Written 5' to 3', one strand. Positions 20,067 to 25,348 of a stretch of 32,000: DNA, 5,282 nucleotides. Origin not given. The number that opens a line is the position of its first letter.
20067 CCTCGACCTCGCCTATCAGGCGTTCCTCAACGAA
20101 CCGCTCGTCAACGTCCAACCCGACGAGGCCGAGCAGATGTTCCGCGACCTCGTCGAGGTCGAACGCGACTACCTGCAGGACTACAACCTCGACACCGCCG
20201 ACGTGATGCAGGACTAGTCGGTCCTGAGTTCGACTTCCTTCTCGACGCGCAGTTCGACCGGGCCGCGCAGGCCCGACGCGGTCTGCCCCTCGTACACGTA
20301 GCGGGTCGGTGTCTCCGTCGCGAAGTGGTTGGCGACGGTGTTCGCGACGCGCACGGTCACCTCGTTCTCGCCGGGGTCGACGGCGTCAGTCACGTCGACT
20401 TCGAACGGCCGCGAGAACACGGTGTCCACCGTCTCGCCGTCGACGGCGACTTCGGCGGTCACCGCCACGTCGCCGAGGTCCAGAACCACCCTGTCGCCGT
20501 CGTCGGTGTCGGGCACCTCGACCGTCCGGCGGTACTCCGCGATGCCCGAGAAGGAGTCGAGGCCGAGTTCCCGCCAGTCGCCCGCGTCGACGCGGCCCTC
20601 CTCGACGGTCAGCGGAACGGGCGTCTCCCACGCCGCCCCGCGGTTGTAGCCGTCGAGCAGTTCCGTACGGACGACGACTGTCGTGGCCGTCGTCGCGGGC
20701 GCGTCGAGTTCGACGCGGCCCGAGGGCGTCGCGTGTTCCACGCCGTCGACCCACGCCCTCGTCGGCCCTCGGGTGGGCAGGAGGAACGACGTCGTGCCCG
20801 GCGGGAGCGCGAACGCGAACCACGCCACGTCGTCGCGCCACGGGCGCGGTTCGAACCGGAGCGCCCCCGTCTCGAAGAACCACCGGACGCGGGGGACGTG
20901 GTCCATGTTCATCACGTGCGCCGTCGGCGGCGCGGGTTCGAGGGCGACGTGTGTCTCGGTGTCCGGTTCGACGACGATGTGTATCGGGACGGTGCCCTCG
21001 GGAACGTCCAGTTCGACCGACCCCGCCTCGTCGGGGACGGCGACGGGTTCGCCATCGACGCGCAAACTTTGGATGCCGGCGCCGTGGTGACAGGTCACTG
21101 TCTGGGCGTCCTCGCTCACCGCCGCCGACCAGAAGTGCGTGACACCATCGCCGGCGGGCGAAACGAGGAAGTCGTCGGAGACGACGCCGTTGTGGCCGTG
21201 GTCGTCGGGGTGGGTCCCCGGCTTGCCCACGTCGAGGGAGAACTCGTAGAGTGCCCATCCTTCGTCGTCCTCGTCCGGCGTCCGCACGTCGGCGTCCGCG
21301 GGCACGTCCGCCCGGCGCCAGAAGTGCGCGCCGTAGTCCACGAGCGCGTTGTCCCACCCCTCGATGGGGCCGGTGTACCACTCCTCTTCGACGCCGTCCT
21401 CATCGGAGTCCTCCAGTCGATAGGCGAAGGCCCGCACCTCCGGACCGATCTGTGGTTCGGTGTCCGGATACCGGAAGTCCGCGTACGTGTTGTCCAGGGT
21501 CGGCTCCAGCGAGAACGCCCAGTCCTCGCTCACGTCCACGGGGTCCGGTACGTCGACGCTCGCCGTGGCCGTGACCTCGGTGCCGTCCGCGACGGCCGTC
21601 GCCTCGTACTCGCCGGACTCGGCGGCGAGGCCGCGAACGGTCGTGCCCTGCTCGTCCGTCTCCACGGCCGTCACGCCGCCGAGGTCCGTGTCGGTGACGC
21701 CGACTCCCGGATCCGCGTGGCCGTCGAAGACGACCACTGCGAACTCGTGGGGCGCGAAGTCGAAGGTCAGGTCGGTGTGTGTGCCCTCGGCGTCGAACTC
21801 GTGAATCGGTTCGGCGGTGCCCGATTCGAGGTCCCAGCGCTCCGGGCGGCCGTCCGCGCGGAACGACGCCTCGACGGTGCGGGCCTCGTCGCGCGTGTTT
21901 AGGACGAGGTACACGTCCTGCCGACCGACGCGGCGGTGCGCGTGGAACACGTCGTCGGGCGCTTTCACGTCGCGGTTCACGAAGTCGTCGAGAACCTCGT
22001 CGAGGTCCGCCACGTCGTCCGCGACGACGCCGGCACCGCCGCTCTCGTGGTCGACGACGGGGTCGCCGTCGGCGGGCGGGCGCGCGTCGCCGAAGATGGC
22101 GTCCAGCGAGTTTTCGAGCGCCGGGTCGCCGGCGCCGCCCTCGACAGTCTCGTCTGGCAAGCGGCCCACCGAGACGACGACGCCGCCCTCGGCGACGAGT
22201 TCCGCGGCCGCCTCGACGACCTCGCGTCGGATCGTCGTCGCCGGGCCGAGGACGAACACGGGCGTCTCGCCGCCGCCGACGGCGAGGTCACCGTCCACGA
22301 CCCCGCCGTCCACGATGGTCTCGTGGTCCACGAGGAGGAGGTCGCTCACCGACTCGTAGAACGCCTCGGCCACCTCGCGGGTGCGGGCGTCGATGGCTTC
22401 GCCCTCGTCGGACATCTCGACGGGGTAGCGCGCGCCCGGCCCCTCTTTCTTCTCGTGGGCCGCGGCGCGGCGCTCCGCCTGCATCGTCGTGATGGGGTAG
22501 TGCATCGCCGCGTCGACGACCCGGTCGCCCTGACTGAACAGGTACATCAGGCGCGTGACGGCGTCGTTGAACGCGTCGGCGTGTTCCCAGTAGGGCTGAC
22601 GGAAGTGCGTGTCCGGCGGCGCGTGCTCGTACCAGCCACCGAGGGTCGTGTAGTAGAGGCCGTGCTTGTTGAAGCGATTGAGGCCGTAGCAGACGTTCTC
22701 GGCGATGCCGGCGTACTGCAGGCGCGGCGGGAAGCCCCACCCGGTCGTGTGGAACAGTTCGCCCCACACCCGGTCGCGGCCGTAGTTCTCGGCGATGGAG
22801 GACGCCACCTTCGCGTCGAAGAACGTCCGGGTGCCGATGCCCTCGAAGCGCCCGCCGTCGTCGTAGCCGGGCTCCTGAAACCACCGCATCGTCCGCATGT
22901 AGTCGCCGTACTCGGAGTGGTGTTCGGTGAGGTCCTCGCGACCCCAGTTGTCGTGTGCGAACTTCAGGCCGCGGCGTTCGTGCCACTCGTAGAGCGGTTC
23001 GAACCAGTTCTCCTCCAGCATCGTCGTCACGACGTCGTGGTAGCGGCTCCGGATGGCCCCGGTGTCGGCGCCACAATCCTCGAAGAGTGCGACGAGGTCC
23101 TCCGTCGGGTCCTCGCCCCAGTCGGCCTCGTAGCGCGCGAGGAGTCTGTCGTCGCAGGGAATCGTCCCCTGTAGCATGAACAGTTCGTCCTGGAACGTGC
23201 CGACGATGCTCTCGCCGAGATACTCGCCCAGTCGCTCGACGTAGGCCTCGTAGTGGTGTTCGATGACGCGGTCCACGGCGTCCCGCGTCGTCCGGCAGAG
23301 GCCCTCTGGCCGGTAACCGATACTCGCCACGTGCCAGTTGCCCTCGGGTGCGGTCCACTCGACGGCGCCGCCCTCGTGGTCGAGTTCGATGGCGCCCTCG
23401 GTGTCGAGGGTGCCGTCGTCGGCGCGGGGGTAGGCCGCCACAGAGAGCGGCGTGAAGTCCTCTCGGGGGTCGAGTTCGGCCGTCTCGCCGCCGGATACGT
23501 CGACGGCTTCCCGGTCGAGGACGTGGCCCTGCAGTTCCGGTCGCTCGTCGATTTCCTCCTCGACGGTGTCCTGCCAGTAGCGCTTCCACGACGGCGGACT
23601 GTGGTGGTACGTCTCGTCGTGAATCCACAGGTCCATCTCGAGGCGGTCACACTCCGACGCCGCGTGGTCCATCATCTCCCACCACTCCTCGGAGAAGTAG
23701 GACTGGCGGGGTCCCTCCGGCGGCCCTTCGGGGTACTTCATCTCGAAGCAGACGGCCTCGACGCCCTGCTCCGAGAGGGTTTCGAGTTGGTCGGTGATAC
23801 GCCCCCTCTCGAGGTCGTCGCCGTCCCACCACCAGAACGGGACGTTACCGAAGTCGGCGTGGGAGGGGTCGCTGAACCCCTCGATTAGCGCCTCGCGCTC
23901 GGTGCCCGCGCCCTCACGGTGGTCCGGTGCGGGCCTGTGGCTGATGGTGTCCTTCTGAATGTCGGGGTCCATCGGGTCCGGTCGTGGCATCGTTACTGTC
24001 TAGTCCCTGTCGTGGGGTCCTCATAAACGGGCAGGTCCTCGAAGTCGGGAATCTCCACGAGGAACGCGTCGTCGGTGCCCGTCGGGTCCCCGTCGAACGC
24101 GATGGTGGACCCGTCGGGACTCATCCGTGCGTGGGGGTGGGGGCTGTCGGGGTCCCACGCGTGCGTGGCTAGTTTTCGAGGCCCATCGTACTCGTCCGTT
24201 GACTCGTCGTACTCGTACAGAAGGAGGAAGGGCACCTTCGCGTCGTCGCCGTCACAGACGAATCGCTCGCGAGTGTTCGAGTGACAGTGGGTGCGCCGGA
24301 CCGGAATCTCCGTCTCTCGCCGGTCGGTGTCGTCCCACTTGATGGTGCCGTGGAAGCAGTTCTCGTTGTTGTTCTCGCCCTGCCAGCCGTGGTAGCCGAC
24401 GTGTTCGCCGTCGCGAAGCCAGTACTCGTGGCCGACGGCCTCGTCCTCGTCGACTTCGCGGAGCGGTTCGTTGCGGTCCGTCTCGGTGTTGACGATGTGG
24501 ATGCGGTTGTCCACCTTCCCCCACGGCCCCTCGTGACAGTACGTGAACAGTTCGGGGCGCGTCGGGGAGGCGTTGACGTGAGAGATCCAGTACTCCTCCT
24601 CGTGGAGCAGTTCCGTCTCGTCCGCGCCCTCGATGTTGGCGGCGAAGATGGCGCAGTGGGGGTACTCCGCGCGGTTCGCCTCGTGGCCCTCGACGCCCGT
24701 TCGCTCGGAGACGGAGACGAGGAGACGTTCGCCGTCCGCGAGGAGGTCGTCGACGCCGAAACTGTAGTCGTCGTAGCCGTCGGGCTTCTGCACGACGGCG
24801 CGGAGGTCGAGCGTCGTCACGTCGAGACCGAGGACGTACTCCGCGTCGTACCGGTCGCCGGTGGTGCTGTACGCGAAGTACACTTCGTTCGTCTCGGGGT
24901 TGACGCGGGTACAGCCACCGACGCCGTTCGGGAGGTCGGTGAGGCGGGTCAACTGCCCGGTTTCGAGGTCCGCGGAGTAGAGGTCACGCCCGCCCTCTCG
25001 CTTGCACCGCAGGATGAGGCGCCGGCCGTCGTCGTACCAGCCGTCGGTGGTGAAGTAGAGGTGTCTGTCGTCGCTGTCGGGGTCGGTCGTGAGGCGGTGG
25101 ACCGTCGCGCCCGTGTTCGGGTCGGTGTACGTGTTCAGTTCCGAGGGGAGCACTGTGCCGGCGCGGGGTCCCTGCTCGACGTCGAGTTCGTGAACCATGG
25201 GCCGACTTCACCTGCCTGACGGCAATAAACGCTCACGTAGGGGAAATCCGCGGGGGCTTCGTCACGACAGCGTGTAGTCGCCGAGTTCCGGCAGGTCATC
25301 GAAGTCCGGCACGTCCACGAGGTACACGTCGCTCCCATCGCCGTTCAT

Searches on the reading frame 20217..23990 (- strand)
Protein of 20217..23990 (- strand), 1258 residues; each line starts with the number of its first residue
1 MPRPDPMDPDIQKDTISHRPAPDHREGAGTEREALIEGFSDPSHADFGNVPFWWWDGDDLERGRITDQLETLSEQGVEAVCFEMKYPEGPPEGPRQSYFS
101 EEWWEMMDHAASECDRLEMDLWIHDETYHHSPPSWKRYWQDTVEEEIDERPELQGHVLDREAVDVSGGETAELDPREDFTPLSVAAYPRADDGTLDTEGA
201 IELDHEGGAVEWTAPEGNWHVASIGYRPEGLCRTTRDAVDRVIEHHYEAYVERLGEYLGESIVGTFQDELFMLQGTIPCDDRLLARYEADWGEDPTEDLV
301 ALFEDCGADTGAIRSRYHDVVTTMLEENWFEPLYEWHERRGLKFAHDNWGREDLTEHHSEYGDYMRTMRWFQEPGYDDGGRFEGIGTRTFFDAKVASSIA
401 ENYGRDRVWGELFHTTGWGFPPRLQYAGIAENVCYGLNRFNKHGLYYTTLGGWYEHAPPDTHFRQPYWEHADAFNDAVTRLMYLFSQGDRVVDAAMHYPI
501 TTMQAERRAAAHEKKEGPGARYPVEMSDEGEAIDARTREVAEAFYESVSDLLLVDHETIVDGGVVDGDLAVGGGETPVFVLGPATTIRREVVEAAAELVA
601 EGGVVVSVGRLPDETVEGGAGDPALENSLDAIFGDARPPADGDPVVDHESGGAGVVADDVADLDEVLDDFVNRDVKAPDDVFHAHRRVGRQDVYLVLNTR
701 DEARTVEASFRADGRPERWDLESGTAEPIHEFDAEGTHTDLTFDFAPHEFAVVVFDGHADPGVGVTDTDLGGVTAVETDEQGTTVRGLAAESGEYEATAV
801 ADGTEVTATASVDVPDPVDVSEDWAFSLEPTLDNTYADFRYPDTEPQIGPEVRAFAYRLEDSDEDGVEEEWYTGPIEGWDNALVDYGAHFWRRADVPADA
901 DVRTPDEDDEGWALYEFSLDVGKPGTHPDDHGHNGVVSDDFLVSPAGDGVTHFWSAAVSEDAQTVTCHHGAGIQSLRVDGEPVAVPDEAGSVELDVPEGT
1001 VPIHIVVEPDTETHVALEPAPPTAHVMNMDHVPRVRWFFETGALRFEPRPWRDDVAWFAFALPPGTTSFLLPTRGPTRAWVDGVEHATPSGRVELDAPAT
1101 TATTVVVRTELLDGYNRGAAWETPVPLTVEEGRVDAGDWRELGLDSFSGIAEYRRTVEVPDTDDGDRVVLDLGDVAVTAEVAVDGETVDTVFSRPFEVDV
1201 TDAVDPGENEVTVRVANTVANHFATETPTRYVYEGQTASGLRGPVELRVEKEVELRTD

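Call 32: search_protein_families(library=pfam, proteins=[window:20217-23990:-], max_evalue=0.001)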
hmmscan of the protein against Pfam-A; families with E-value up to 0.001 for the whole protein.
window:20217-23990:- (1258 aa): 3 families
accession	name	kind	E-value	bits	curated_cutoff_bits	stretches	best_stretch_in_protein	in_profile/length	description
PF17132.9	Glyco_hydro_106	-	3.2e-23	82.6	29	2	573-729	589-739/743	alpha-L-rhamnosidase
PF22666.2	Glyco_hydro_2_N2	-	7.3e-07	29.8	27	1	1152-1228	51-130/167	Glycosyl hydrolase 2 galactose-binding domain-like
PF02837.24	Glyco_hydro_2_N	-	1.2e-05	25.7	28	1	1144-1246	60-164/169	Glycosyl hydrolases family 2, sugar binding domain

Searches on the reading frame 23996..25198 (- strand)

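Call 32: search_protein_families(library=pfam, proteins=[window:23996-25198:-], max_evalue=0.001)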
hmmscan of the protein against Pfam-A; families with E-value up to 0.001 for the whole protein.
window:23996-25198:- (401 aa): 1 family
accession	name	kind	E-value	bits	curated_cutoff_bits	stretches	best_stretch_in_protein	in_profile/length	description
PF14583.12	Pectate_lyase22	-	1.5e-20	73.7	30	1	15-385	5-384/386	Oligogalacturonate lyase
